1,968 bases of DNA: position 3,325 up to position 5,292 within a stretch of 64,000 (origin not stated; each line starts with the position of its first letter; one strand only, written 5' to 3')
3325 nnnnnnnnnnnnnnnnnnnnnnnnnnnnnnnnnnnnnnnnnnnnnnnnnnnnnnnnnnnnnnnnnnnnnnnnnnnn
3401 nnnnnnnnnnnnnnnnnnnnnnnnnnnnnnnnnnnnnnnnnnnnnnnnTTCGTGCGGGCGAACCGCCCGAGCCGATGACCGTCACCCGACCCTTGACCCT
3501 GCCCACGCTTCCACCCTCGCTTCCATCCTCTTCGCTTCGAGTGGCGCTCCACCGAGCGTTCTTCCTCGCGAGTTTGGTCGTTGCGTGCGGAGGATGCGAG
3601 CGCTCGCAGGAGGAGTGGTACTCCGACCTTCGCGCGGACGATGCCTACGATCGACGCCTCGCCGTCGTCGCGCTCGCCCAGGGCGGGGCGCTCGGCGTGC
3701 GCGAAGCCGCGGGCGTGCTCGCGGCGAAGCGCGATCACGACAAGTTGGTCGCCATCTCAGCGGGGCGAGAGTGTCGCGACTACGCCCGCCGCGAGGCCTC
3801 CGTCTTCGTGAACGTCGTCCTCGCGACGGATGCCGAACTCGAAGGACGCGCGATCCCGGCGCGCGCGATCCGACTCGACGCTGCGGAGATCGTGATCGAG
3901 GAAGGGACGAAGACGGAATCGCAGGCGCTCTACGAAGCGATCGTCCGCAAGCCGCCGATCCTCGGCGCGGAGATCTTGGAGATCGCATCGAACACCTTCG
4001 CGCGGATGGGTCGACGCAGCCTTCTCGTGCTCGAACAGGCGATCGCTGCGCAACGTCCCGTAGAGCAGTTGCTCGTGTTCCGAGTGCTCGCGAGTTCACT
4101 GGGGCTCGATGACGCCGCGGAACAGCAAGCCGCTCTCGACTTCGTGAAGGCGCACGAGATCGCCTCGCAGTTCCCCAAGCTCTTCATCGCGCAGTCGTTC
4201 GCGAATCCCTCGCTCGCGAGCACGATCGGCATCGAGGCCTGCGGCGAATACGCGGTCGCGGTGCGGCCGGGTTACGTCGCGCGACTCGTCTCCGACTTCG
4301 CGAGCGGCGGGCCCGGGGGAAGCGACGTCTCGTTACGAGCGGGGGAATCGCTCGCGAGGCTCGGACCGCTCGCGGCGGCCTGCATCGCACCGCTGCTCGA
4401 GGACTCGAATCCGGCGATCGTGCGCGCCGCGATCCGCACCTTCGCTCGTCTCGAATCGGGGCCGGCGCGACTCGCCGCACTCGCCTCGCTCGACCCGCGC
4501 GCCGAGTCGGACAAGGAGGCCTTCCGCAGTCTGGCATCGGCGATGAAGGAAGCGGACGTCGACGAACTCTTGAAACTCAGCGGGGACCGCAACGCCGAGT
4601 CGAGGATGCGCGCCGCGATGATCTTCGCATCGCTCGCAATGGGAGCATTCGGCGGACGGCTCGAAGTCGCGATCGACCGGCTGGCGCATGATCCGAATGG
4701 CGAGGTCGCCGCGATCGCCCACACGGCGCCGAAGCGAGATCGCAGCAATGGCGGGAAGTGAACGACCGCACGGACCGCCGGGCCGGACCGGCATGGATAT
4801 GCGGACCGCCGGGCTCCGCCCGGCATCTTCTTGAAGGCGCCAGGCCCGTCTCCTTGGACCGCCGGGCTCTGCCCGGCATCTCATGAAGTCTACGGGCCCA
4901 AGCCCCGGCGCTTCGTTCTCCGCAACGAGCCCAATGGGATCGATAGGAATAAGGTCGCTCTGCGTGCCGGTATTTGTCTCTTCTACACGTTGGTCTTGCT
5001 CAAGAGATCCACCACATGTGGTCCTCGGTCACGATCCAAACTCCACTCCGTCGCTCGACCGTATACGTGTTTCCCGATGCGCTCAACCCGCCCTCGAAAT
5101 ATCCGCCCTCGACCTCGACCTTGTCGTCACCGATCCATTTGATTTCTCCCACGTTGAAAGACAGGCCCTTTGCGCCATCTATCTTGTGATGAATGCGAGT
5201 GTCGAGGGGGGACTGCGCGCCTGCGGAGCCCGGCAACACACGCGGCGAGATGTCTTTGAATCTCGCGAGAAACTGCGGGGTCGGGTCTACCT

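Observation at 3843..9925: A roughly 4.7-kb lower-GC insertion bracketed by an intact gene and a 95 %-identical, internally deleted duplicate of that gene, with an IS66 remnant at one edge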

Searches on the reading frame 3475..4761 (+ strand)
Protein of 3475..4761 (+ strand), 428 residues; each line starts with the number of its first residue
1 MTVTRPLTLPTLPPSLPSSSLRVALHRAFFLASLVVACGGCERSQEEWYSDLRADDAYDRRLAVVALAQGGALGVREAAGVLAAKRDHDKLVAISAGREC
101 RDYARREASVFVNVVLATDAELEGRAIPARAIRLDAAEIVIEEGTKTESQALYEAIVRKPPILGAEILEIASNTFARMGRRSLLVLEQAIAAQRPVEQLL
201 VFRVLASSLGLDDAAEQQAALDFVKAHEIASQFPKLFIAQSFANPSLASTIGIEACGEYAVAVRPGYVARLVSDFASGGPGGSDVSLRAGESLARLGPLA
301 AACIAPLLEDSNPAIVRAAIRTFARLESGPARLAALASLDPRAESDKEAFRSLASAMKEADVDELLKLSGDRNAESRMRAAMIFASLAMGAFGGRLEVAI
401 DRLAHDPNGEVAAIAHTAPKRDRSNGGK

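Call 6: search_protein_families(library=pfam, proteins=[window:3475-4761:+], max_evalue=0.01)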
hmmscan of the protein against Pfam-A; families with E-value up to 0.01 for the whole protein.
window:3475-4761:+ (428 aa): 2 families
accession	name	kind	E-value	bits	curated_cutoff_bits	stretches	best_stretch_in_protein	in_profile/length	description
PF13646.12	HEAT_2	-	0.00071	20.3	27.7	0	284-340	15-73/88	HEAT repeats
PF02985.28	HEAT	-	0.0051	17.4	23.5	0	304-326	5-27/31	HEAT repeat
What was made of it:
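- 3475..4761 (+): Copy A: intact 428-aa HEAT-like lipoprotein gene. Weak HEAT_2 match (call 6).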

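Call 11: find_encoding_contigs(protein=window:3475-4761:+, flank=10000, max_places=10)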
Protein window:3475-4761:+ (428 aa): no gene with exactly this product is on record in the collection.

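Call 13: find_related_loci(query=window:3475-4761:+, collection=genome_contigs, flank=10000)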
Query window:3475-4761:+ (428 aa) in genome_contigs; peptide patterns used: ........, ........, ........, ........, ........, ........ (x = any residue, [..] = any of these).
102 stretches matched a pattern, but none encodes a relative of the query by tblastn (E <= 1e-3).
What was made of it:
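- Tried and rejected: The genome_contigs scan with the HEAT protein found no relative (call 13).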

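Call 14: find_homologous_proteins(query=window:3475-4761:+, max_evalue=0.001)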
Query window:3475-4761:+: 8000 candidates shared short words with the query, none scored E <= 0.001.
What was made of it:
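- Tried and rejected: The word-indexed protein search found no hit (call 14).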

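Call 64: search_protein_families(library=ncbifam, proteins=[window:3475-4761:+], max_evalue=0.01)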
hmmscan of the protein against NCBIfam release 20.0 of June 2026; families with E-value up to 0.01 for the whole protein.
window:3475-4761:+ (428 aa): 0 families

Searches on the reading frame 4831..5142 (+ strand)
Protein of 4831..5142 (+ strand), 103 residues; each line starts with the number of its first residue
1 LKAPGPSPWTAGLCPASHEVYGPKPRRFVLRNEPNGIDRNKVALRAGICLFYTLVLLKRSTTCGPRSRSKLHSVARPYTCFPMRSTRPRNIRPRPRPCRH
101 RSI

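Call 30: search_protein_families(library=pfam, proteins=[window:4831-5142:+], max_evalue=1)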
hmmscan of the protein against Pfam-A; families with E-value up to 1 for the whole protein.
window:4831-5142:+ (103 aa): 0 families
